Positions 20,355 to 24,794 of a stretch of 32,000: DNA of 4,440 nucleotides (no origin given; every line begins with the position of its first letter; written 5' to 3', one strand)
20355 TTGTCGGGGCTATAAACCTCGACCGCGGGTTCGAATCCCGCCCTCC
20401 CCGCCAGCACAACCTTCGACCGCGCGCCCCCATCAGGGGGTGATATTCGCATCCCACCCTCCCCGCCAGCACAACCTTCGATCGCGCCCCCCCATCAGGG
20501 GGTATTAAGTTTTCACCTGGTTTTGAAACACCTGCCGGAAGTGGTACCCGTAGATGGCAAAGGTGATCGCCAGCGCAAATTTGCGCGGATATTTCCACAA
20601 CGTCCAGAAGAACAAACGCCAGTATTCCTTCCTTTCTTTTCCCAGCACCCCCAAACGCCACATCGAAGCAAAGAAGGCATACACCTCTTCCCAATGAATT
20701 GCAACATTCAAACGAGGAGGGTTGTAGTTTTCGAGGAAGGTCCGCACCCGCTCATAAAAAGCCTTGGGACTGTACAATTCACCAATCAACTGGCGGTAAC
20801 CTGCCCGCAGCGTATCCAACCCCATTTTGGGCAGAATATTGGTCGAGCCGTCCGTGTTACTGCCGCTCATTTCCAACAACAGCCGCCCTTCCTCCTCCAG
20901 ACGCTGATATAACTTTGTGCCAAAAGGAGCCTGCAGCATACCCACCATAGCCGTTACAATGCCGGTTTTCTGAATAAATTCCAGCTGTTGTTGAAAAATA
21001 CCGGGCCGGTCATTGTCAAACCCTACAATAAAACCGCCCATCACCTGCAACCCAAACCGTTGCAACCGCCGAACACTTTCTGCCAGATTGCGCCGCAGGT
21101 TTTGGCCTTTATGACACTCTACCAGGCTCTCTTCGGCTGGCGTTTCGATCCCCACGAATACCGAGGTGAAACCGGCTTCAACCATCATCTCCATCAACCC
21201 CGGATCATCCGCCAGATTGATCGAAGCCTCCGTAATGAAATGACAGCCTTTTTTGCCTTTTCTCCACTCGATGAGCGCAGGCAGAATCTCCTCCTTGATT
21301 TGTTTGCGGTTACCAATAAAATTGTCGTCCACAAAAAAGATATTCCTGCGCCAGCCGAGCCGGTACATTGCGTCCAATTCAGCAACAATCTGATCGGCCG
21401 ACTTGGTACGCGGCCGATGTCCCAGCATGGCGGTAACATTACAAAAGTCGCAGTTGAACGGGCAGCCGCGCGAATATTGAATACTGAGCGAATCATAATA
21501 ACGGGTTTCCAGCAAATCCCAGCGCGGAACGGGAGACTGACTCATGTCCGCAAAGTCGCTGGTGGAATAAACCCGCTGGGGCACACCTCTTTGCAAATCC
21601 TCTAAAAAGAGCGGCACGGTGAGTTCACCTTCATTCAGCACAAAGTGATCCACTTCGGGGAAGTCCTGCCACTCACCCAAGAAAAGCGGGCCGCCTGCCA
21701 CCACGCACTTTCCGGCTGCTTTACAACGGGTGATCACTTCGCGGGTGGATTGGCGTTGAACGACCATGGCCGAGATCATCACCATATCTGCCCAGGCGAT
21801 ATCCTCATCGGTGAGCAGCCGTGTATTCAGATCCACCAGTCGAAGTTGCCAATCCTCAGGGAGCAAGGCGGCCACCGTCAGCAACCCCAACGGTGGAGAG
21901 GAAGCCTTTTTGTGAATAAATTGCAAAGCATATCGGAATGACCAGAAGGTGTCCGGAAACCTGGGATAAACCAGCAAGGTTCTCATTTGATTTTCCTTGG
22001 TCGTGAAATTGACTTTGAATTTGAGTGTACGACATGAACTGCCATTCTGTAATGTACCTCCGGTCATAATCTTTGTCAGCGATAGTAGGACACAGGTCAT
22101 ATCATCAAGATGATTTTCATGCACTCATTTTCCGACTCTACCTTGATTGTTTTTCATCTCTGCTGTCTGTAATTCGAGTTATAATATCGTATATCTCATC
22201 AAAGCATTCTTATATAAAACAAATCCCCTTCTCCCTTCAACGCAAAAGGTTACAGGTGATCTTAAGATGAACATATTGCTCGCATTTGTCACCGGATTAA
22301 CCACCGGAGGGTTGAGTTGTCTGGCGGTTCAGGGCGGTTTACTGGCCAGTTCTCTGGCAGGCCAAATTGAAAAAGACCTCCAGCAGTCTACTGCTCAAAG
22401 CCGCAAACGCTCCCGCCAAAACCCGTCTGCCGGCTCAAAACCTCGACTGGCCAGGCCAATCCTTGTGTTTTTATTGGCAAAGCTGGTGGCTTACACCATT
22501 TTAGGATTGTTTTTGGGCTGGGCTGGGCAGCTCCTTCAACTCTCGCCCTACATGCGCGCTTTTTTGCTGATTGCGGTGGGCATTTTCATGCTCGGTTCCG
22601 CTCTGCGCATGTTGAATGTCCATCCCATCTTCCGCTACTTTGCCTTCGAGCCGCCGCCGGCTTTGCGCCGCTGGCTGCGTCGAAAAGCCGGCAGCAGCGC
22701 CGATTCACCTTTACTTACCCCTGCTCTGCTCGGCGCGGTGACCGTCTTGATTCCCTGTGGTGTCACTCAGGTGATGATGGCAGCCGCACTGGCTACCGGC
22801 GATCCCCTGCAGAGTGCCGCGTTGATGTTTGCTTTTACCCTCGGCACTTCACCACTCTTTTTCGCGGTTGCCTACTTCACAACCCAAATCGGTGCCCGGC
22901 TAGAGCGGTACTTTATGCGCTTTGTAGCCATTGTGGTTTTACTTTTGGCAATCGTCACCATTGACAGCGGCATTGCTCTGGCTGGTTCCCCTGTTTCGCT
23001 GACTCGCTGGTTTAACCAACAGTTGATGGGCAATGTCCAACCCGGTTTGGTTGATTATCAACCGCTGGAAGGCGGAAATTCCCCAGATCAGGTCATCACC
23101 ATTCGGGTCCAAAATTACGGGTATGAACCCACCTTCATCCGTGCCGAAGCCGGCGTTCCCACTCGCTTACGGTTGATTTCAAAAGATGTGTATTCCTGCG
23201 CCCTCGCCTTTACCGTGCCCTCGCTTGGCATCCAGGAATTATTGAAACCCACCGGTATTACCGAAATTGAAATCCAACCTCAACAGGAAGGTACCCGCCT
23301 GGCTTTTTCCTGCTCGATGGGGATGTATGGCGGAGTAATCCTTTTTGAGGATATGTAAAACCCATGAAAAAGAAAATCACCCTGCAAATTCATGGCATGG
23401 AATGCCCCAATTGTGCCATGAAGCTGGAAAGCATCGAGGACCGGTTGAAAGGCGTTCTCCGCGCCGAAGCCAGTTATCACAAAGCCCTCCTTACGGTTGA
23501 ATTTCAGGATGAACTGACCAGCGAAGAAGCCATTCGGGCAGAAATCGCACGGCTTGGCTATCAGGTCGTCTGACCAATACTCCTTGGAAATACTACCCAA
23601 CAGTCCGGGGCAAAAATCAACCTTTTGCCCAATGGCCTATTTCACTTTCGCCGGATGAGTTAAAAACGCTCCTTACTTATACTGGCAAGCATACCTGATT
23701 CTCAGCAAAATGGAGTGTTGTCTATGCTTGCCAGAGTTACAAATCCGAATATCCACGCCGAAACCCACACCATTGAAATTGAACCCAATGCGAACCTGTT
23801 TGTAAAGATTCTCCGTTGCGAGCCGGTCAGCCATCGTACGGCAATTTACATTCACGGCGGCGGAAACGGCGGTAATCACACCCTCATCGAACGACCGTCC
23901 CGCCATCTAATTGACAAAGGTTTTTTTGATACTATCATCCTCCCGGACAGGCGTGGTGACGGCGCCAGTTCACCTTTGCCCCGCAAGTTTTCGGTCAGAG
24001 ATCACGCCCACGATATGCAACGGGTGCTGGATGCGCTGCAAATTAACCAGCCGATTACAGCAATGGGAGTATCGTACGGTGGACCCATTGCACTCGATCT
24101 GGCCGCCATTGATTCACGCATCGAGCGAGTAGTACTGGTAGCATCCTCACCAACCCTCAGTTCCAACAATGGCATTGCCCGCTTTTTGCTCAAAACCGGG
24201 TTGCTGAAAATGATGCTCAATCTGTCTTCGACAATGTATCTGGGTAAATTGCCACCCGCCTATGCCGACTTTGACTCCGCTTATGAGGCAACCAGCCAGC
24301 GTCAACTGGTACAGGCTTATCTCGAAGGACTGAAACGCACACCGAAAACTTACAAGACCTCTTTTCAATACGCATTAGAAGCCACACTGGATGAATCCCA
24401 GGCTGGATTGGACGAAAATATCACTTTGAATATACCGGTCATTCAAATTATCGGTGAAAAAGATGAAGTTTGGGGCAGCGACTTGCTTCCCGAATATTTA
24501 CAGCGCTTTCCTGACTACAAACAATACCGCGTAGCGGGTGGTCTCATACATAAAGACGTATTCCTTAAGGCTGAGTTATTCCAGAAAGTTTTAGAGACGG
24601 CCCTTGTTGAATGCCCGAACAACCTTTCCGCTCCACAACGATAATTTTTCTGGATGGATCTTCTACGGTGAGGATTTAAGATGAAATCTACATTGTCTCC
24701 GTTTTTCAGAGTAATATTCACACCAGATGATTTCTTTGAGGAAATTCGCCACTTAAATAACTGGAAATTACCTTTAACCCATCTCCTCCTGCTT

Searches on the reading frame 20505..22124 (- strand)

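Call 32: search_protein_families(library=pfam, proteins=[window:20505-22124:-])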
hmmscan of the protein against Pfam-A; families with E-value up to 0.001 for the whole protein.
window:20505-22124:- (539 aa): 3 families
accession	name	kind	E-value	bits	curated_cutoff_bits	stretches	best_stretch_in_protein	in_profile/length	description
PF13282.11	DUF4070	-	3.8e-42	144.2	22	1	403-536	1-138/144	Domain of unknown function (DUF4070)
PF04055.27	Radical_SAM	-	2.9e-17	63.8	29.5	1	216-371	2-153/166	Radical SAM superfamily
PF02310.24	B12-binding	-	4.4e-09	36.7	32.1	1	76-171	12-118/121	B12 binding domain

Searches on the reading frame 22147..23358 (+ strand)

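Call 32: search_protein_families(library=pfam, proteins=[window:22147-23358:+])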
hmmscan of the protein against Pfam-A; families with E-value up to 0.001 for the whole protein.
window:22147-23358:+ (403 aa): 3 families
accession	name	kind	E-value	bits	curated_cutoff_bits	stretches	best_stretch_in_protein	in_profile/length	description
PF13386.12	DsbD_2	-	6e-30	105.1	24.9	1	46-269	2-198/199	Cytochrome C biogenesis protein transmembrane region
PF13473.12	Cupredoxin_1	-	5.4e-09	36.5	27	1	312-398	18-102/104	Cupredoxin-like domain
PF02683.22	DsbD_TM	-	2.6e-06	27.3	27.1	1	105-267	48-210/219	Cytochrome C biogenesis protein transmembrane domain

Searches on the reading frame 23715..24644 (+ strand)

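Call 32: search_protein_families(library=pfam, proteins=[window:23715-24644:+])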
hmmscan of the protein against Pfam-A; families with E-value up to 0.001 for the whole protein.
window:23715-24644:+ (309 aa): 3 families
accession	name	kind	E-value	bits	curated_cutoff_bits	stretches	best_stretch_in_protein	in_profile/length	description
PF00561.26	Abhydrolase_1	-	2.3e-15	57.4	25.8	1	45-275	5-235/245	alpha/beta hydrolase fold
PF12697.13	Abhydrolase_6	-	3.8e-10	41.2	26.3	1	45-257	3-178/217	Alpha/beta hydrolase family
PF12146.15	Hydrolase_4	-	2.7e-07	30.6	27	1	64-279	26-232/239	Serine aminopeptidase, S33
